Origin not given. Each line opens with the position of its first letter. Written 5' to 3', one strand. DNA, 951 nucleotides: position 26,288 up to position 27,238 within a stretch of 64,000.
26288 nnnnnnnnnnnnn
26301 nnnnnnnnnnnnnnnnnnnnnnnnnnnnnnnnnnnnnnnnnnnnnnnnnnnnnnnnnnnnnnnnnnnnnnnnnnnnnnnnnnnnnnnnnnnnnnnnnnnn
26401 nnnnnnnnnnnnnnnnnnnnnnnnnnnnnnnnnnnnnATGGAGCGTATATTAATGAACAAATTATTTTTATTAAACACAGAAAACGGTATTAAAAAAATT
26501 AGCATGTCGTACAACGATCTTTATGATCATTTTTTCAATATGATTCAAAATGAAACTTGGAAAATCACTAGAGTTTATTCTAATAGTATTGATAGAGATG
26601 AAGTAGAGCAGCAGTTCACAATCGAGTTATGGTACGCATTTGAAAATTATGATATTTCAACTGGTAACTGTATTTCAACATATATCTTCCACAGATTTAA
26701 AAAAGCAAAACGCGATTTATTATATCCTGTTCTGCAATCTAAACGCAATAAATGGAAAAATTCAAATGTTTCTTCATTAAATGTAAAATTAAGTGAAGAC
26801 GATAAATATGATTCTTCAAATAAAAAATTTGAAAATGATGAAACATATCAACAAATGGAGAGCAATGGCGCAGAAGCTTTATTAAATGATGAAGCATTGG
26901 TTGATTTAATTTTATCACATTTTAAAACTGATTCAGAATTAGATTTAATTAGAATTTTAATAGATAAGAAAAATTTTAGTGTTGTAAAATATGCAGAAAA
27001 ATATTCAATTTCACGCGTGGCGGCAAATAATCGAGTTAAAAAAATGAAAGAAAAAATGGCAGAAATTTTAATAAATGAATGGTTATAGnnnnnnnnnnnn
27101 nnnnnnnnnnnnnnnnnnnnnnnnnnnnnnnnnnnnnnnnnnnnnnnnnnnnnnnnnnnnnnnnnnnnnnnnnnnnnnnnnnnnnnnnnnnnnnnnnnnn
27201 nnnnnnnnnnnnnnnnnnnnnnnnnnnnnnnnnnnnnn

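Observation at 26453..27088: Phage-encoded ECF-like sigma factor and a 17-nt motif shared by two late-operon control regions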

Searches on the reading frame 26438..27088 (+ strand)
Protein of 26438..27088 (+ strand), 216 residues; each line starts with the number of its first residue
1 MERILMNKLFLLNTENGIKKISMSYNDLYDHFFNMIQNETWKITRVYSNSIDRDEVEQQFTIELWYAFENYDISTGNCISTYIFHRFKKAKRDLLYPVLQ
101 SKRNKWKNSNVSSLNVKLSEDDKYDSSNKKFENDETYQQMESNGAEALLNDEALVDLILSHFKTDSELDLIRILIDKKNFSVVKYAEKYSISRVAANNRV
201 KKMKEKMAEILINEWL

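Call 7: search_protein_families(library=pfam, proteins=[window:26438-27088:+], max_evalue=10)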
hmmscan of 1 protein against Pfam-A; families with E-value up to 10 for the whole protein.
window:26438-27088:+ (216 aa): 4 families
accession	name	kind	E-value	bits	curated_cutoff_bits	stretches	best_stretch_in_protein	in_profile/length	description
PF05043.19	Mga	-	0.00038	21.4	21.1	1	158-209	8-60/87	Mga helix-turn-helix domain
PF08280.17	HTH_Mga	-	0.0017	18.8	23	1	166-205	6-45/59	M protein trans-acting positive regulator (MGA) HTH domain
PF08279.18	HTH_11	-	0.0054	17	25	1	168-210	3-46/55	HTH domain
PF04542.20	Sigma70_r2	-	0.0098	16.1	24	1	44-93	14-63/71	Sigma-70 region 2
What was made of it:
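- On sigma-70 family: The window protein alone reaches E=0.0098, below the gathering score (call 7).
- Checked: Pfam Sigma70_r2 matches at E=0.0098 (call 7).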

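Call 8: search_protein_families(library=phrogs, proteins=[window:26438-27088:+], max_evalue=1)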
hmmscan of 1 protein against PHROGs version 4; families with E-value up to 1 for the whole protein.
window:26438-27088:+ (216 aa): 2 families
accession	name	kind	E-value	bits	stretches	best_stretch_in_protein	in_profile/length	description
phrog_1740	-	transcription regulation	0.0081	15.7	1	28-211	54-216/567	RNA polymerase sigma factor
phrog_351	-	transcription regulation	0.18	11.3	1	27-211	507-726/928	RNA polymerase sigma factor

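Call 9: search_protein_families(library=ncbifam, proteins=[window:26438-27088:+], max_evalue=10)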
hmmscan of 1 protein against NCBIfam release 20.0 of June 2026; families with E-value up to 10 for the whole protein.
window:26438-27088:+ (216 aa): 4 families
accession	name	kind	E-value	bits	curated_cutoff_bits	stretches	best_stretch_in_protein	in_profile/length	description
TIGR02937.1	sigma70-ECF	superfamily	1.1e-06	28.3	42.9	1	29-210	3-164/165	sigma-70 family RNA polymerase sigma factor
TIGR02479.1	FliA_WhiG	subfamily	0.00026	20.8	189.6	1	29-157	2-131/224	FliA/WhiG family RNA polymerase sigma factor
TIGR00122.1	birA_repr_reg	equivalog_domain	0.025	14.4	70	1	168-213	3-47/69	biotin operon repressor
NF005248.0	PRK06759.1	equivalog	0.072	12.8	133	1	24-84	5-60/156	RNA polymerase factor sigma-70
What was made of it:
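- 26453..27088 (+): Gene for a 211-aa SigN-family sigma-70-type sigma factor (sigma2 domain about residues 1-100, disordered linker 101-145, sigma4 domain 146-210). HMM hits in calls 7-9.
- On ECF / group 4 sigma: TIGR02937 gives 28.3 bits against a cutoff of 42.9 (call 9).
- Checked: TIGR02937 sigma70-ECF matches at E=1e-6 over residues 29-210, at 28.3 bits against a cutoff of 42.9 (call 9).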

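Call 15: find_homologous_proteins(query=window:26453-27085:+, max_evalue=0.001)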
Query window:26453-27085:+ (211 aa): 9 proteins with E <= 0.001 among 161 candidates.
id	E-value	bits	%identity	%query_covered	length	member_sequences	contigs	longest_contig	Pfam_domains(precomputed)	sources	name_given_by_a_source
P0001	6.3e-130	449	99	100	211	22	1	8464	-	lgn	-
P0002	2.7e-85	303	64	100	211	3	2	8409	-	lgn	-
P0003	6.2e-72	260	56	100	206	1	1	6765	-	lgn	-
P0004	2.9e-70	254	56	100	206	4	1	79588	-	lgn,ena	-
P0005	2.2e-69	251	55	100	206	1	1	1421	-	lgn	-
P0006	1.8e-63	232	53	98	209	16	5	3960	-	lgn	-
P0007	2.4e-44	170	45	97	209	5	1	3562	-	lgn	-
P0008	1.3e-42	164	45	88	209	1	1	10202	-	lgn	-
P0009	9.8e-41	158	43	90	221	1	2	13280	-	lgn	-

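Call 18: search_solved_structures(query=A1, max_evalue=10, show_alignments=2)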
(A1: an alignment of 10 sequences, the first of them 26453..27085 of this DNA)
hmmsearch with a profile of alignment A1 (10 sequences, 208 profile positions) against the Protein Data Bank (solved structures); distinct sequences matched with E-value up to 10: 7.
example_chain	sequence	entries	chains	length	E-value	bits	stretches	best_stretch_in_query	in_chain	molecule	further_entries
6pmi_F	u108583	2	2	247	2.9e-05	27.2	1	15-88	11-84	RNA polymerase sigma factor FliA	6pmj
3fgh_A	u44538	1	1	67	0.06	16.4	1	72-121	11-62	Transcription factor A, mitochondrial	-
9wsm_F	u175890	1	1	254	0.7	12.9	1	16-85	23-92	RNA polymerase sigma factor FliA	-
9wsf_A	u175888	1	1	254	0.71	12.9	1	16-85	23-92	RNA polymerase sigma factor FliA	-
8ixz_A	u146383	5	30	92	1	12.3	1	16-69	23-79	p26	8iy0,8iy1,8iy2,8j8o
8h2j_A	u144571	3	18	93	1.1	12.3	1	16-69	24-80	p26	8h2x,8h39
9z71_A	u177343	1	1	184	1.4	11.9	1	156-197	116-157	Winged helix-turn-helix transcriptional regulator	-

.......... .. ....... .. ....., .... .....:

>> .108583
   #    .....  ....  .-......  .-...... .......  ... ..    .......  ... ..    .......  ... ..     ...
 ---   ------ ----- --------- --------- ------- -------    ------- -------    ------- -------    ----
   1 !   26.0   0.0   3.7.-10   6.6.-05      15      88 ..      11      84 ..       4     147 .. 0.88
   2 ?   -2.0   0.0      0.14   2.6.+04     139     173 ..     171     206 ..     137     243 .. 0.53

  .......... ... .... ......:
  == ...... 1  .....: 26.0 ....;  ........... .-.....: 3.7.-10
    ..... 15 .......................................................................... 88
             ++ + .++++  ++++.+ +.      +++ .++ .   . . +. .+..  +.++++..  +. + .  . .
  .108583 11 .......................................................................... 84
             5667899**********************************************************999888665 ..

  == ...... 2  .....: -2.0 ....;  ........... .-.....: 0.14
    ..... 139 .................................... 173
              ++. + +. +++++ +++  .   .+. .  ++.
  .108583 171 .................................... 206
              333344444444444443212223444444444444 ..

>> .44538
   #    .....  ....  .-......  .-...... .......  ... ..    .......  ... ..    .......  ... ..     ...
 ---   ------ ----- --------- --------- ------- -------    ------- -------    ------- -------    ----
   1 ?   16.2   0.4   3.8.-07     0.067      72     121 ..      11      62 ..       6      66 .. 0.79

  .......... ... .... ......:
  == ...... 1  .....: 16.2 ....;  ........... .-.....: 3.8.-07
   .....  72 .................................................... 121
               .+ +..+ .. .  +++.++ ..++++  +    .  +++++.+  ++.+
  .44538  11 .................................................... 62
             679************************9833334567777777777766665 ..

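Call 27: predict_structure(alignment_id=A1)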
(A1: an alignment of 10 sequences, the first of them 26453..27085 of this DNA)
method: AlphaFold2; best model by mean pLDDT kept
length: 211 residues; sequences in the alignment: 10
mean_pLDDT: 73.6   pTM: 0.45
mean pLDDT of the five models: 73.6, 69.4, 67.8, 67.3, 67.0
residues with pLDDT >= 90: 35; 70-90: 114; 50-70: 14; < 50: 48
segments of 3 or more residues with pLDDT < 50: 101-145
pLDDT, mean of each block of 10 residues (from residue 1): 86 90 91 86 83 90 85 81 79 58 43 38 41 43 53 79 85 83 90 87 76 49
secondary structure, 60 per line:
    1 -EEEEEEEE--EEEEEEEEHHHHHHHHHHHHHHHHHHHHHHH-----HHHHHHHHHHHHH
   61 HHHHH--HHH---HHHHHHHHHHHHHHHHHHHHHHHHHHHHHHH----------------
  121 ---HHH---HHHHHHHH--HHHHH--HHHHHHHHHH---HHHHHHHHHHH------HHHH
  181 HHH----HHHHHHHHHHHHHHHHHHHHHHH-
elements in order: E2-9 E12-19 H20-42 H48-65 H74-104 H130-137 H140-144 H147-156 H160-170 H177-183 H188-210
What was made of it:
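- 26453..27088 (+): AF2 model in call 27.
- On sigma-70 family: The AF2 C-terminal domain is a helical bundle at residues 146-210 (call 27).
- On ECF / group 4 sigma: In the AF2 model, residues 101-145 have pLDDT below 50 and lie between two folded domains (call 27).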

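Call 30: fold_search(model_id=the predicted structure, library=pdb)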
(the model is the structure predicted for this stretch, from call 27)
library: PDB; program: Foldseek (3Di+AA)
matches with E <= 10: 295; with E <= 0.001: 0
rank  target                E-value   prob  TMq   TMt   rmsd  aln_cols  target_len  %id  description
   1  9a7s_A                1.2e-03  1.00  0.29  0.24  19.0       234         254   15  Integrative model of RPSD-RPOB by crosslinking MS and deep learning (released 2024-09-18)
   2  9a50_A                1.4e-03  0.99  0.27  0.23  22.0       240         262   15  Integrative model of RPSB-RPOC by crosslinking MS and deep learning (released 2024-09-18)
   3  8hkc_E                1.7e-03  0.99  0.29  0.24  23.9       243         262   14  Cryo-EM structure of E. coli RNAP sigma32 complex (released 2023-05-31)
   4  8x6g_H                5.2e-03  0.99  0.29  0.25  23.6       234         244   13  Cryo-EM structure of Staphylococcus aureus sigB-dependent RNAP-promoter open complex (released 2024-06-05)
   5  6dcf_F                5.8e-03  0.97  0.28  0.20  23.0       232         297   16  Crystal structure of a Mycobacterium smegmatis transcription initiation complex with Rifampicin-resistant RNA polymera (released 2018-09-05)
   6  6edt_F                6.9e-03  0.95  0.27  0.19  24.1       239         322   15  Mycobacterium tuberculosis RNAP open promoter complex with RbpA/CarD and AP3 promoter (released 2018-11-21)
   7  6kon_F                7.7e-03  0.92  0.24  0.28  22.2       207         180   12  Mycobacterium tuberculosis initial transcription complex comprising sigma H and 5'-OH RNA of 5 nt (released 2020-03-11)
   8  9a4r_A                7.7e-03  0.85  0.22  0.22  19.3       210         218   14  Integrative model of RPSH-RPOB by crosslinking MS and deep learning (released 2024-09-18)
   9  9e87_F                8.7e-03  0.87  0.26  0.19  24.8       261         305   14  De Novo Mycobacterium tuberculosis transcription initiation pre-RPO promoter complex with open Beta' clamp (RNA Polyme (released 2025-10-01)
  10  5tw1_F                9.8e-03  0.94  0.28  0.20  22.8       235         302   14  Crystal structure of a Mycobacterium smegmatis transcription initiation complex with RbpA (released 2017-01-18)
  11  6koo_F                1.1e-02  0.92  0.24  0.28  20.9       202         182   10  Mycobacterium tuberculosis initial transcription complex comprising sigma H and 5'-OH RNA of 7 nt (released 2020-03-11)
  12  9wsm_F                1.2e-02  0.99  0.33  0.31  21.7       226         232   15  Cryo-EM structure of Sigma28-RNAP open promoter complex from Pseudomonas aeruginosa (released 2026-02-25)
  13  9m9e_F                1.2e-02  0.97  0.27  0.32  19.8       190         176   13  Structural Basis of Pausing During Transcription Initiation in Mycobacterium tuberculosis (released 2026-01-14)
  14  9e85_F                1.3e-02  0.91  0.28  0.19  23.2       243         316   15  De Novo Mycobacterium tuberculosis transcription initiation promoter complex with 6-mer RNA and closed Beta' clamp (RN (released 2025-10-01)
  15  6vvv_F                1.4e-02  0.93  0.28  0.20  23.9       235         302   14  Crystal structure of a Mycobacterium smegmatis transcription initiation complex with Rifampicin-resistant RNA polymera (released 2020-10-21)
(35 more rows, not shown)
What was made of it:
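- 26453..27088 (+): Foldseek top 50 hits are all sigma factors (call 30).
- On sigma-70 family: The top 50 Foldseek hits are all sigma factors, prob 0.66-1.00, E=1e-3 to 9e-2 (call 30).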

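Call 31: search_protein_representatives(alignment_id=A1)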
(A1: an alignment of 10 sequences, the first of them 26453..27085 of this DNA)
Query: 10 sequences, 208 profile positions. Proteins with E-value up to 0.001 (for the whole library): 124; up to 1e-10: 50; up to 1e-30: 16. The best 124 are listed.
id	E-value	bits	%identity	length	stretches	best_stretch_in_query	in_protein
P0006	1.7e-91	322.0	-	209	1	1-207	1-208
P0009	5.8e-86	303.9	-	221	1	2-207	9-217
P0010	1.3e-71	257.1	-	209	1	1-207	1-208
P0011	6.5e-64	231.9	-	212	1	2-206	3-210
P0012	1.7e-62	227.3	-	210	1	2-207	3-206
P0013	5.0e-62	225.7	-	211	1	1-203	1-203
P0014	2.8e-58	213.5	-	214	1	1-208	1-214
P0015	5.3e-53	196.3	-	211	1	3-207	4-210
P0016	4.4e-52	193.3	-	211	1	2-207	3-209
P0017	3.9e-50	186.9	-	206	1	2-207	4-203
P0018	1.6e-47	178.4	-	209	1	1-205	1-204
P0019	4.8e-45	170.3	-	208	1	1-206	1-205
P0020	1.5e-39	152.3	-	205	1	12-204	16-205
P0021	1.3e-36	142.7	-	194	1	2-207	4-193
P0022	9.8e-34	133.3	-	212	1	1-206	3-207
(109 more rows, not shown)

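Call 33: search_solved_structures(query=A2, max_evalue=0.01, show_alignments=2)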
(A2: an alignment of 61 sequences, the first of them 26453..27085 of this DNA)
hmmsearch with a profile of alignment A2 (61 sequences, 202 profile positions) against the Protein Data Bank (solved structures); distinct sequences matched with E-value up to 0.01: 80 (the best 60 are shown).
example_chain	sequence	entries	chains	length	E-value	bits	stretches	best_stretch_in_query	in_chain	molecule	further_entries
8h3v_G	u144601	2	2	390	1e-15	61.4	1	34-95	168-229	RNA polymerase sigma factor SigA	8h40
9dvs_G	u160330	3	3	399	4.6e-15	59.3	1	34-95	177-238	RNA polymerase sigma factor SigA1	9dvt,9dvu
7l7b_F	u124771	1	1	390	1.1e-14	58.1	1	37-98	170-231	RNA polymerase sigma factor SigA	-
8x6f_E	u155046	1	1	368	1.4e-14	57.7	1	37-98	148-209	RNA polymerase sigma factor SigA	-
7ckq_F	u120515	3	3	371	1.9e-14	57.3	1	37-99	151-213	RNA polymerase sigma factor SigA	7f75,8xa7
5uh5_F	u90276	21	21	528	7.7e-14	55.3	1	35-96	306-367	RNA polymerase sigma factor SigA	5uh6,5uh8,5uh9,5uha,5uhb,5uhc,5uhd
7kif_F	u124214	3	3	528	7.7e-14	55.3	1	35-96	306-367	RNA polymerase sigma factor SigA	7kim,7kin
6bzo_F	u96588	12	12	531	7.8e-14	55.3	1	35-96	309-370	RNA polymerase sigma factor SigA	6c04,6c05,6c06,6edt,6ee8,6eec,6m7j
9e7v_F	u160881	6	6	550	8.8e-14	55.1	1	35-96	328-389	RNA polymerase sigma factor SigA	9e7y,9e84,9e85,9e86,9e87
5tw1_F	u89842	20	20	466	1.8e-13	54.1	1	35-96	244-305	RNA polymerase sigma factor SigA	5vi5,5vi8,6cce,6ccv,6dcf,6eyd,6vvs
8k60_F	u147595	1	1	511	4.7e-13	52.7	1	36-97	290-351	RNA polymerase principal sigma factor HrdB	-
8dy7_F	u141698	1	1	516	4.9e-13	52.7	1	36-97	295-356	RNA polymerase sigma factor SigA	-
8dy9_F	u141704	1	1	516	4.9e-13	52.7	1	36-97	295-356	RNA polymerase sigma factor SigA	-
7vpz_F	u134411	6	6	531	5.5e-13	52.5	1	36-97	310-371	RNA polymerase principal sigma factor HrdB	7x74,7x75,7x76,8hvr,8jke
7vpd_F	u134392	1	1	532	5.5e-13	52.5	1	36-97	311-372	RNA polymerase sigma factor SigA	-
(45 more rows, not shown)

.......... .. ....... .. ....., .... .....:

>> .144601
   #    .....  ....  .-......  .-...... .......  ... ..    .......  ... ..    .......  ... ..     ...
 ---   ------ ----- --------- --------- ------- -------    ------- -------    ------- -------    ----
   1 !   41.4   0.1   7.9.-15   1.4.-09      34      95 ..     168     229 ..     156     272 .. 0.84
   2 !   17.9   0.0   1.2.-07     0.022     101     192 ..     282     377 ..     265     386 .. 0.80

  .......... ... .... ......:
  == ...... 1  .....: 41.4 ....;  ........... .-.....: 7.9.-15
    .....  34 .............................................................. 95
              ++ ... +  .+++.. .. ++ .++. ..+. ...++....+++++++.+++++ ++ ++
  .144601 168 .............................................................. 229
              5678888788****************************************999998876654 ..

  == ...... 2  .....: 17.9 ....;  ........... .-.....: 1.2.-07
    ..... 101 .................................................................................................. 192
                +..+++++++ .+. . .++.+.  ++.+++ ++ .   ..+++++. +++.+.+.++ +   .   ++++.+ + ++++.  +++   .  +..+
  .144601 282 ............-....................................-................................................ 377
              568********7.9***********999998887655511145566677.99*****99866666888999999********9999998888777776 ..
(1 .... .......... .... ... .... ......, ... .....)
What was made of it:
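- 26453..27088 (+): Family profile against PDB: SigA region 2 at E=1e-15 and full-length ECF SigW at E=2e-9 (call 33).
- On sigma-70 family: Family profile against PDB: SigA region 2 at E=1e-15 and FliA at E=4e-12 (call 33). Second colinear stretch against SigA region 4 (i-Evalue 0.02), plus a full-length match to SigW and SigB region 4 (call 33).
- Closest known: ECF. Same: There is a full-length profile match to SigW at E=2e-9 (call 33), and TIGR02937 is the best NCBIfam hit (call 9).
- Checked: The family profile hits SigA region 2 at E=1e-15, with a colinear region 4 (call 33).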

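Call 34: search_protein_families(library=pfam, alignment_id=A2, max_evalue=0.01)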
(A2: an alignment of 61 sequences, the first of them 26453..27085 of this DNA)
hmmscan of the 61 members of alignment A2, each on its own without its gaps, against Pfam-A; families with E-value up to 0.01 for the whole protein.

A. member 1, window:26453-27085:+ (211 aa): 4 families
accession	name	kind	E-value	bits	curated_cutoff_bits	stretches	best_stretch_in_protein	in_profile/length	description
PF05043.19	Mga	-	0.00038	21.4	21.1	1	153-204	8-60/87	Mga helix-turn-helix domain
PF08280.17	HTH_Mga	-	0.0017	18.8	23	1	161-200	6-45/59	M protein trans-acting positive regulator (MGA) HTH domain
PF08279.18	HTH_11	-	0.0053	17.1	25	0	163-205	3-46/55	HTH domain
PF04542.20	Sigma70_r2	-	0.0094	16.2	24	0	39-88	14-63/71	Sigma-70 region 2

B. families by the number of members that match (of 61 scanned): 30 families (the first 25 are shown)
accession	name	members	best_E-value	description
PF04542.20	Sigma70_r2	43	7.2e-10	Sigma-70 region 2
PF08279.18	HTH_11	8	1.5e-05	HTH domain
PF05043.19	Mga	7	0.00015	Mga helix-turn-helix domain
PF04967.18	HTH_10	4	3.3e-05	HTH DNA binding domain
PF07638.17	Sigma70_ECF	4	5.9e-05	ECF sigma factor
PF04545.22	Sigma70_r4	3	1.6e-05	Sigma-70, region 4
PF13412.12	HTH_24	3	0.00059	Winged helix-turn-helix DNA-binding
PF13404.12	HTH_AsnC-type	3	0.0029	AsnC-type helix-turn-helix domain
PF04539.22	Sigma70_r3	2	2.9e-05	Sigma-70 region 3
PF12802.13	MarR_2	2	0.00078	MarR family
PF02954.25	HTH_8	2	0.0011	Bacterial regulatory protein, Fis family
PF16509.11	KORA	2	0.0031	TrfB plasmid transcriptional repressor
PF13730.12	HTH_36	1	0.00021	Helix-turn-helix domain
PF12645.13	HTH_16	1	0.00031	Helix-turn-helix domain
PF01371.25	Trp_repressor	1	0.00036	Trp repressor protein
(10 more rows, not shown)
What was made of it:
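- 26453..27088 (+): 43 of 61 family members hit Pfam Sigma70_r2 (call 34).
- On sigma-70 family: 43 of 61 family members hit PF04542 (call 34).
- Sigma identity: calls 7-9, 27, 30, 33, 34.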

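Call 35: search_dna_similar(query=window:26453-27085:+, collection=phages, mode=protein, max_evalue=0.001, max_rows=60)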
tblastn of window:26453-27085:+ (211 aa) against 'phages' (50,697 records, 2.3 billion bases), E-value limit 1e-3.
Records with a match: 11; places in all: 11; records where one place covers at least 80% of the query: 11.
Best place of each record, by identity: >=99% 2; 90-95% 4; <60% 5.
By first word of the organism name: Enterococcus 10; Geobacillus 1.
By host as written in the record: - 4; Enterococcus faecalis ATCC 700802 / V583 2; Enterococcus 2; Enterococcus faecium 1; Enterococcus faecium strain UCH5 1; Geobacillus stearothermophilus ATCC 10149 1.
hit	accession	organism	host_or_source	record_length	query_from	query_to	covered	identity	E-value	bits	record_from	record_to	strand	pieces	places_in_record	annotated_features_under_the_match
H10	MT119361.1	Enterococcus phage vipetofem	Enterococcus faecalis ATCC 700802 / V583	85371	1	211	100%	99.5%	2e-123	389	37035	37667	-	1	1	hypothetical protein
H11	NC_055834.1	Enterococcus phage vipetofem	Enterococcus faecalis ATCC 700802 / V583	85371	1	211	100%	99.5%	2e-123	389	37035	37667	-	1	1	hypothetical protein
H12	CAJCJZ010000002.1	Enterococcus phage vB_EfaS_140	Gamoneu cheese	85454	1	211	100%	93.8%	2e-117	372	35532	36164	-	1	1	hypothetical protein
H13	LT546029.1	Enterococcus phage VFW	-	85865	1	211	100%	93.4%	4e-117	371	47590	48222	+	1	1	hypothetical protein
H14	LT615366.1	Enterococcus phage VPE25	-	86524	1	211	100%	93.4%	4e-117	371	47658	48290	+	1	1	hypothetical protein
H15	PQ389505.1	Enterococcus phage vB_EfKM29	Enterococcus faecium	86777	1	211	100%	93.4%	4e-117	371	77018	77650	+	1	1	hypothetical protein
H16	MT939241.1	Enterococcus phage 9183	Enterococcus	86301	1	206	98%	52.9%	2e-53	189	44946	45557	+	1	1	sigma-70 family RNA polymerase sigma factor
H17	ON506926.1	Enterococcus phage TJE4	Enterococcus faecium strain UCH5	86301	1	206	98%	52.9%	2e-53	189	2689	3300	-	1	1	hypothetical protein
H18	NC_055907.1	Enterococcus phage 9183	Enterococcus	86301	1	206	98%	52.9%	2e-53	189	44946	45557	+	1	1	sigma-70 family RNA polymerase sigma factor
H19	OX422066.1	Enterococcus phage Planchet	-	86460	1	206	98%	52.4%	8e-53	187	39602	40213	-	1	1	ECF RNA polymerase sigma factor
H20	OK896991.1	Geobacillus phage GR1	Geobacillus stearothermophilus ATCC ...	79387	18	195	84%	26.2%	2e-11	68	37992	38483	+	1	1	sigma-70 family RNA polymerase sigma factor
